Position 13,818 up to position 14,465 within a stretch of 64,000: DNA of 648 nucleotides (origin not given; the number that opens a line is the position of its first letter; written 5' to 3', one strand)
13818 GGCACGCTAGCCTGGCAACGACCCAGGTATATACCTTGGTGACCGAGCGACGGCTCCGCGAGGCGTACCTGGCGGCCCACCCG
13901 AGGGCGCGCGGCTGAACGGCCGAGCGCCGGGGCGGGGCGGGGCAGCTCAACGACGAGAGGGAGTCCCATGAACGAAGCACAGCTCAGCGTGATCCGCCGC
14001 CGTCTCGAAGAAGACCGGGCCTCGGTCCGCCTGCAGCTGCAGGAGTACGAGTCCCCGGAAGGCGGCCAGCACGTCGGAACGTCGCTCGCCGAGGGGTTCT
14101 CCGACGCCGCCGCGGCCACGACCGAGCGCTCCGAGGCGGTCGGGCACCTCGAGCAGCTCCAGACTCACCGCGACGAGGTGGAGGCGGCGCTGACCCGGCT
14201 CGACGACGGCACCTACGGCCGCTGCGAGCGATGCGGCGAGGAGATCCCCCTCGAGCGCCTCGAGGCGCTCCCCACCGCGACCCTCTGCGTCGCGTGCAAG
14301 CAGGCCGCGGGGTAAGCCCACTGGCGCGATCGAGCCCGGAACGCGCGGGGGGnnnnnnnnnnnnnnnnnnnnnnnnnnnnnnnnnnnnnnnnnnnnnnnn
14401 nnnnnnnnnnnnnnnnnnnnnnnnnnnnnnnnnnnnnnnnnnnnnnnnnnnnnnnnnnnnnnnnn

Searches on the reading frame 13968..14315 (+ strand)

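Call 17: search_protein_families(library=pfam, proteins=[window:13968-14315:+])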
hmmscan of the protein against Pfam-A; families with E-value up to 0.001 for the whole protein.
window:13968-14315:+ (115 aa): 1 family
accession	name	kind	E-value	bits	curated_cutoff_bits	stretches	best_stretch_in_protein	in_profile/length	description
PF01258.23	zf-dskA_traR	-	2.2e-15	56.8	24.9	1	81-113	1-33/36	Prokaryotic dksA/traR C4-type zinc finger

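Call 46: search_protein_families(library=ncbifam, proteins=[window:13968-14315:+], max_evalue=1)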
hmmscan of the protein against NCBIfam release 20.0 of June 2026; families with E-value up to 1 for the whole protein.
window:13968-14315:+ (115 aa): 7 families
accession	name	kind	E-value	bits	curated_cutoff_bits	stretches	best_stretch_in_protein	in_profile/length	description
TIGR02890.1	bacill_yteA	subfamily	1.1e-19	71.1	134.4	1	5-113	2-116/159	regulatory protein, yteA family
TIGR02420.1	dksA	equivalog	1.9e-16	60.4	115.5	1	1-112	1-109/110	RNA polymerase-binding protein DksA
NF033459.1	DksA_like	equivalog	9.3e-15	54.9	105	1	10-113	7-108/113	RNA polymerase-binding protein DksA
NF008045.0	PRK10778.1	equivalog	1.4e-12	48.1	289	1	1-114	32-142/151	RNA polymerase-binding protein DksA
TIGR02419.1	C4_traR_proteo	subfamily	3.5e-10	40.3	59.7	1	82-113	31-62/64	phage/conjugal plasmid C-4 type zinc finger protein, TraR family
NF008243.0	PRK11019.1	equivalog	9.3e-08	32.4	96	1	62-113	13-66/88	DksA/TraR family C4-type zinc finger protein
NF010268.0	PRK13715.1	equivalog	0.00029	20.8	108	1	85-111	36-62/73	conjugal transfer protein TraR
